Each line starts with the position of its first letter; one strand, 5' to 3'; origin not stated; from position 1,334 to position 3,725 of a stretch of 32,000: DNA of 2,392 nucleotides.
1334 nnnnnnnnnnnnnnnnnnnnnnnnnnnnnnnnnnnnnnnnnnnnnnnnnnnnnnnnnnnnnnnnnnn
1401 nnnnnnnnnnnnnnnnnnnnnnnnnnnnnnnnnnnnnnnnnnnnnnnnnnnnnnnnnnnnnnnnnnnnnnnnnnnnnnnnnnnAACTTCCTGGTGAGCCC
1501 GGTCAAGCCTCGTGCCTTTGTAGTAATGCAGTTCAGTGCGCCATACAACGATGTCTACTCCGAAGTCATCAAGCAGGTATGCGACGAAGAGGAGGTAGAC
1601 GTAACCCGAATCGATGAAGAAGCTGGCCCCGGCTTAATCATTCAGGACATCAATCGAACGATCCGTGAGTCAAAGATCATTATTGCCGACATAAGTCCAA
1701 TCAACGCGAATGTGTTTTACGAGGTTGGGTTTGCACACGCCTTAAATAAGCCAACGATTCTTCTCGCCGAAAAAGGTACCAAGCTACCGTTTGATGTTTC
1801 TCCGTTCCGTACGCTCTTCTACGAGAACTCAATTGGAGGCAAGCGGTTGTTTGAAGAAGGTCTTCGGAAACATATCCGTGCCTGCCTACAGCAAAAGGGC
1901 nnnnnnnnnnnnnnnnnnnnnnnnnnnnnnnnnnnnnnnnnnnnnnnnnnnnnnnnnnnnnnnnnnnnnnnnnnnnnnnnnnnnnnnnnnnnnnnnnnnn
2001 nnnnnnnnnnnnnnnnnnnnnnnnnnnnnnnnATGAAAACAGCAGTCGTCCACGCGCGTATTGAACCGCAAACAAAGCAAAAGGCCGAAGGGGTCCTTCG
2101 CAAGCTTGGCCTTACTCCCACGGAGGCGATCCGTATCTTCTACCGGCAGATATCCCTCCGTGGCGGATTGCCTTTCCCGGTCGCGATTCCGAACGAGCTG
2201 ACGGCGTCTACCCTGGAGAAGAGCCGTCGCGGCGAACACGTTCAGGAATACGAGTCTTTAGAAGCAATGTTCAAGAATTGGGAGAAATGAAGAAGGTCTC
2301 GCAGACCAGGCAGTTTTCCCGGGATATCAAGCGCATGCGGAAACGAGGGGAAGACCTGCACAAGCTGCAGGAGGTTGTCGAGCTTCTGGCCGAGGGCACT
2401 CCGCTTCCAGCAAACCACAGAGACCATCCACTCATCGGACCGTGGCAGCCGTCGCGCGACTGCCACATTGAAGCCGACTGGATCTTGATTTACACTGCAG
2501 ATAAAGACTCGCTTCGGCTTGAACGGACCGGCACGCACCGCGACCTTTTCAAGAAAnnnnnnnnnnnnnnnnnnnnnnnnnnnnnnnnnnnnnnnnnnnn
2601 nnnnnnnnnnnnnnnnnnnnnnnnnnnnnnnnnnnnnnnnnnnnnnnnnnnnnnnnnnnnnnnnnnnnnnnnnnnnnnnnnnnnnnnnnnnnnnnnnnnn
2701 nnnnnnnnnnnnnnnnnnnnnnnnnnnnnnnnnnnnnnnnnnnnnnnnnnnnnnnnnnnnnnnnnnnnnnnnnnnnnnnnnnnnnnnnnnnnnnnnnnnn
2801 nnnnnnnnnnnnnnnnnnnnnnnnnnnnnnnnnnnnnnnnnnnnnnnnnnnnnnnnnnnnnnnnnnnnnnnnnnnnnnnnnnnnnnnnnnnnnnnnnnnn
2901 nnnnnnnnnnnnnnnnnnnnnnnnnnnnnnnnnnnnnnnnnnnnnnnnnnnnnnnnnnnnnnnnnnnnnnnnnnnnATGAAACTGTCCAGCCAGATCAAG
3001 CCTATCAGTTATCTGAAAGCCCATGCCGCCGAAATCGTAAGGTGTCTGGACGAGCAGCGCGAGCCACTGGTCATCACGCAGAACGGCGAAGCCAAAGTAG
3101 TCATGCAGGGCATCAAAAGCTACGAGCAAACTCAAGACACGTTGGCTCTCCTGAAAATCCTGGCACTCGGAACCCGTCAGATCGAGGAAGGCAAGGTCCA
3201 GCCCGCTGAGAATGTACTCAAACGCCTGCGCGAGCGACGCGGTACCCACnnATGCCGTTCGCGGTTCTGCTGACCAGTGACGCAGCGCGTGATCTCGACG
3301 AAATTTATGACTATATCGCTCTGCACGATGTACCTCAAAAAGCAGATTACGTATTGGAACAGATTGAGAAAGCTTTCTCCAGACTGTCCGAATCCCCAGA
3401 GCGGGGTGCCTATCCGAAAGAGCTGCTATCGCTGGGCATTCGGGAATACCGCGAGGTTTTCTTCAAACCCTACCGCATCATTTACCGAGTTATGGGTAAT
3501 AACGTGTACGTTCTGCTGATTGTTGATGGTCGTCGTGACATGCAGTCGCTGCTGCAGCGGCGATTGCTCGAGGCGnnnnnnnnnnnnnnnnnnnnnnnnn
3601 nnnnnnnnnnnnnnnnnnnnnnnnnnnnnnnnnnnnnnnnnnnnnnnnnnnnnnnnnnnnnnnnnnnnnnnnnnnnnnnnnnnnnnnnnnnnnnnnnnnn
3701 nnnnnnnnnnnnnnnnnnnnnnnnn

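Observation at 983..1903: Cassette 1: orphan beta-sandwich plus NDT/TIR-like fusion protein, a candidate single-gene defence or nucleotide-processing effector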

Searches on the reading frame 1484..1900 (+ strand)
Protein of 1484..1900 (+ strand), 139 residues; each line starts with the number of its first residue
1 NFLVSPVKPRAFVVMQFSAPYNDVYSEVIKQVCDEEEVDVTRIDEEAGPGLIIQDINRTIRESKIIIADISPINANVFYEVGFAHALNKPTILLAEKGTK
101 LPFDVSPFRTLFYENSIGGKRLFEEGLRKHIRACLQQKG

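Call 37: predict_structure(alignment_id=A2)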
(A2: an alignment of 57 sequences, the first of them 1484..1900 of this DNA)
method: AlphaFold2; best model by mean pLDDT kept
length: 139 residues; sequences in the alignment: 57
mean_pLDDT: 85.4   pTM: 0.82
mean pLDDT of the five models: 85.4, 85.2, 84.8, 83.0, 83.0
residues with pLDDT >= 90: 72; 70-90: 50; 50-70: 14; < 50: 3
segments of 3 or more residues with pLDDT < 50: none
pLDDT, mean of each block of 10 residues (from residue 1): 68 88 90 94 65 80 93 84 92 92 88 85 94 80
secondary structure, 60 per line:
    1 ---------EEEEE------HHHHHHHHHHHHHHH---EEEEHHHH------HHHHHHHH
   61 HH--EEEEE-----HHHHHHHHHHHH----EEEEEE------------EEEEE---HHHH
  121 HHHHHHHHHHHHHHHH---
elements in order: E10-14 H21-35 E39-42 H43-46 H53-62 E65-69 H75-86 E91-96 E109-113 H117-136

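Call 40: fold_search(model_id=the predicted structure, library=pdb)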
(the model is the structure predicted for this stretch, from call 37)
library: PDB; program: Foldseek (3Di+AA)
matches with E <= 10: 1683; with E <= 0.001: 76
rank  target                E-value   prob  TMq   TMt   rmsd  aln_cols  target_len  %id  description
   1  9i9q_D                1.4e-05  1.00  0.61  0.63   5.6       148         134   19  Crystal structure of DNPH1 bound by compound 2. (released 2025-11-12)
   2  2a0k_A                1.9e-05  1.00  0.61  0.55   5.8       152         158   19  Crystal structure of Nucleoside 2-deoxyribosyltransferase from Trypanosoma brucei at 1.8 A resolution (released 2005-07-26)
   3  8rpt_B                2.8e-05  1.00  0.69  0.68   3.5       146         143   18  Crystal structure of human DNPH1 mutant- D80A (released 2024-11-20)
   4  9ia6_C                3.0e-05  1.00  0.67  0.73   3.5       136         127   18  Crystal structure of DNPH1 bound by compound 3. (released 2025-11-12)
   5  9i9q_A                3.6e-05  1.00  0.65  0.68   4.0       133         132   20  Crystal structure of DNPH1 bound by compound 2. (released 2025-11-12)
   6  8rqd_C                3.8e-05  1.00  0.62  0.64   4.5       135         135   19  Crystal structure of human DNPH1 mutant-Y24F (released 2024-11-20)
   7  9ia6_A                6.1e-05  1.00  0.66  0.71   3.8       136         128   17  Crystal structure of DNPH1 bound by compound 3. (released 2025-11-12)
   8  8rps_C                6.5e-05  1.00  0.59  0.62   4.2       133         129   17  Crystal structure of human DNPH1 mutant- D80N bound to 5hmdUMP (released 2024-11-20)
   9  8osc_A                6.9e-05  1.00  0.67  0.78   2.9       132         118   20  Structure of Homo sapiens 2'-deoxynucleoside 5'-phosphate N-hydrolase 1 (DNPH1) bound to deoxyuridine 5'- monophosphat (released 2023-08-30)
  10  8p2m_B                6.9e-05  1.00  0.69  0.17   4.2       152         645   13  C. elegans TIR-1 protein. (released 2023-09-06)
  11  8os9_D                7.4e-05  1.00  0.63  0.74   3.7       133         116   19  Structure of Homo sapiens 2'-deoxynucleoside 5'-phosphate N-hydrolase 1 (DNPH1) (released 2023-08-30)
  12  9ia6_B                7.4e-05  1.00  0.64  0.67   4.0       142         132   17  Crystal structure of DNPH1 bound by compound 3. (released 2025-11-12)
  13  8os9_C                7.9e-05  1.00  0.65  0.76   3.3       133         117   17  Structure of Homo sapiens 2'-deoxynucleoside 5'-phosphate N-hydrolase 1 (DNPH1) (released 2023-08-30)
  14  8rps_B                8.4e-05  1.00  0.65  0.68   3.8       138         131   18  Crystal structure of human DNPH1 mutant- D80N bound to 5hmdUMP (released 2024-11-20)
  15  9i57_A                9.6e-05  1.00  0.66  0.65   4.9       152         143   18  Crystal structure of DNPH1 bound by compound 39. (released 2025-11-12)
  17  9i9q_B                1.2e-04  1.00  0.67  0.77   2.9       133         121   18  Crystal structure of DNPH1 bound by compound 2. (released 2025-11-12)
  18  4jen_C                1.2e-04  1.00  0.59  0.71   3.8       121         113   16  Structure of Clostridium botulinum CMP N-glycosidase, BcmB (released 2013-09-11)
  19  7o62_D                1.2e-04  1.00  0.58  0.63   4.8       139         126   17  Crystal structure of a 2`-deoxyribosyltransferase from the psychrophilic bacterium Desulfotalea psychrophila. (released 2021-10-20)
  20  9i9q_C                1.4e-04  1.00  0.60  0.67   4.2       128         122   17  Crystal structure of DNPH1 bound by compound 2. (released 2025-11-12)
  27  7cm7_A                2.4e-04  1.00  0.67  0.17   3.6       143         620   14  NAD+-bound Sarm1 E642A in the self-inhibited state (released 2020-10-21)
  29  4jen_B                2.4e-04  1.00  0.56  0.62   4.5       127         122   17  Structure of Clostridium botulinum CMP N-glycosidase, BcmB (released 2013-09-11)
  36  7o62_C                3.3e-04  1.00  0.63  0.66   3.9       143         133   14  Crystal structure of a 2`-deoxyribosyltransferase from the psychrophilic bacterium Desulfotalea psychrophila. (released 2021-10-20)
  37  4jen_A                3.3e-04  1.00  0.56  0.63   4.5       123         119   19  Structure of Clostridium botulinum CMP N-glycosidase, BcmB (released 2013-09-11)
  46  7o62_B                4.6e-04  1.00  0.57  0.58   5.0       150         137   15  Crystal structure of a 2`-deoxyribosyltransferase from the psychrophilic bacterium Desulfotalea psychrophila. (released 2021-10-20)
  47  9mw2_A                5.2e-04  1.00  0.71  0.75   2.6       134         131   14  Structure of SARM1 TIR domain bound to G6831 (released 2026-02-04)
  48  8rpt_A                5.2e-04  1.00  0.71  0.74   2.6       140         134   16  Crystal structure of human DNPH1 mutant- D80A (released 2024-11-20)
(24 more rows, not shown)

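Call 84: fold_search(model_id=the predicted structure, library=viral)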
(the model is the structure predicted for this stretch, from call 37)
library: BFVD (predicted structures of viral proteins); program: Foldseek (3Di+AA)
matches with E <= 10: 1189; with E <= 0.001: 19
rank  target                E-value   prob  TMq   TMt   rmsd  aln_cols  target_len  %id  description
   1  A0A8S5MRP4            1.9e-09  1.00  0.77  0.38   2.8       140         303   28  CMP/hydroxymethyl CMP hydrolase [Siphoviridae sp. ctD6g5]
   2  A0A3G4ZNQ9            7.0e-06  1.00  0.75  0.47   2.6       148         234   23  CD-NTase-associated protein 12/Pycsar effector protein TIR domain-containing protein [Terrestrivirus sp.]
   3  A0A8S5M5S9            1.3e-05  1.00  0.65  0.61   3.6       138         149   20  Nucleoside 2-deoxyribosyltransferase [Podoviridae sp. ctaNW81]
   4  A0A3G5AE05            1.5e-05  1.00  0.65  0.56   4.3       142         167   21  TIR domain-containing protein [Satyrvirus sp.]
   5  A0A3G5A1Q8            3.0e-05  1.00  0.66  0.61   4.8       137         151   19  Nucleoside 2-deoxyribosyltransferase [Harvfovirus sp.]
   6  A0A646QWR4            3.2e-05  1.00  0.58  0.55   5.0       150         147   17  (no name in the UniProt tables at hand)
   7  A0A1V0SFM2            3.8e-05  1.00  0.65  0.66   4.0       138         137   13  Nucleoside 2-deoxyribosyltransferase [Hokovirus HKV1]
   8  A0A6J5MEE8            6.5e-05  1.00  0.58  0.58   4.8       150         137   13  Nucleoside 2-deoxyribosyltransferase [uncultured Caudovirales phage]
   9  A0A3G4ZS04            1.0e-04  1.00  0.68  0.54   4.2       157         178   16  Uncharacterized protein [Terrestrivirus sp.]
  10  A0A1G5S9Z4            1.2e-04  1.00  0.53  0.37   3.7       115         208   16  (no name in the UniProt tables at hand)
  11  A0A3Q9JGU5            1.6e-04  1.00  0.65  0.58   4.2       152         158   10  (no name in the UniProt tables at hand)
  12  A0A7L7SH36            1.6e-04  1.00  0.60  0.58   5.2       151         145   14  Deoxyuridine triphosphatase [Gordonia phage Archimedes]
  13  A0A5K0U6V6            1.7e-04  1.00  0.49  0.42   8.0       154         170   14  Nucleoside 2-deoxyribosyltransferase [Yasminevirus sp. GU-2018]
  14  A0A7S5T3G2            1.8e-04  1.00  0.56  0.47   5.0       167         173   14  (no name in the UniProt tables at hand)
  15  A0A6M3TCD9            2.9e-04  1.00  0.68  0.36   3.6       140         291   14  (no name in the UniProt tables at hand)
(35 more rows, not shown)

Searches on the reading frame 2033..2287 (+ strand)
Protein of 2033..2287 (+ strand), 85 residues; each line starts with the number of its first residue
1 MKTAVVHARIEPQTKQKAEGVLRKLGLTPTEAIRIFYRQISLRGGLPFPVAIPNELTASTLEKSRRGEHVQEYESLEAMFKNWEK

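Call 66: search_protein_families(library=pfam, proteins=[window:2033-2287:+], max_evalue=0.01)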
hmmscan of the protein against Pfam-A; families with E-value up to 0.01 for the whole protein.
window:2033-2287:+ (85 aa): 1 family
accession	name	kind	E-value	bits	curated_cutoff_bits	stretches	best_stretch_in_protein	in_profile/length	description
PF04221.18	RelB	-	1.1e-14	54.5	22.4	1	4-81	2-80/82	RelB antitoxin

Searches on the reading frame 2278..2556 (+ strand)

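Call 66: search_protein_families(library=pfam, proteins=[window:2278-2556:+], max_evalue=0.01)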
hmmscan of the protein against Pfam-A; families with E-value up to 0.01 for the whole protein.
window:2278-2556:+ (93 aa): 2 families
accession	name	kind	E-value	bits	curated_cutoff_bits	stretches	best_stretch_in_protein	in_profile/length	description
PF15738.11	YafQ_toxin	-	1.1e-32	112.5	30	1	6-92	2-88/88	Bacterial toxin of type II toxin-antitoxin system, YafQ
PF05016.21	ParE_toxin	-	2.9e-05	25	23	1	8-88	2-86/89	ParE toxin of type II toxin-antitoxin system, parDE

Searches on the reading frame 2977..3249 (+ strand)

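Call 66: search_protein_families(library=pfam, proteins=[window:2977-3249:+], max_evalue=0.01)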
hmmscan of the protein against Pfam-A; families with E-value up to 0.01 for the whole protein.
window:2977-3249:+ (91 aa): 1 family
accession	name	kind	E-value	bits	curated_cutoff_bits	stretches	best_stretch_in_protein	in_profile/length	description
PF02604.26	PhdYeFM_antitox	-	3e-15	56.2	29.8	1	6-73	2-69/74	Antitoxin Phd_YefM, type II toxin-antitoxin system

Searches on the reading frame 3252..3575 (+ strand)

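Call 66: search_protein_families(library=pfam, proteins=[window:3252-3575:+], max_evalue=0.01)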
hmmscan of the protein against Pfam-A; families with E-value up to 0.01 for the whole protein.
window:3252-3575:+ (108 aa): 1 family
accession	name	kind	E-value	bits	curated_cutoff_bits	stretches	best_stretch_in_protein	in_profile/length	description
PF05016.21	ParE_toxin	-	1.8e-19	70.5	23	1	5-97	1-89/89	ParE toxin of type II toxin-antitoxin system, parDE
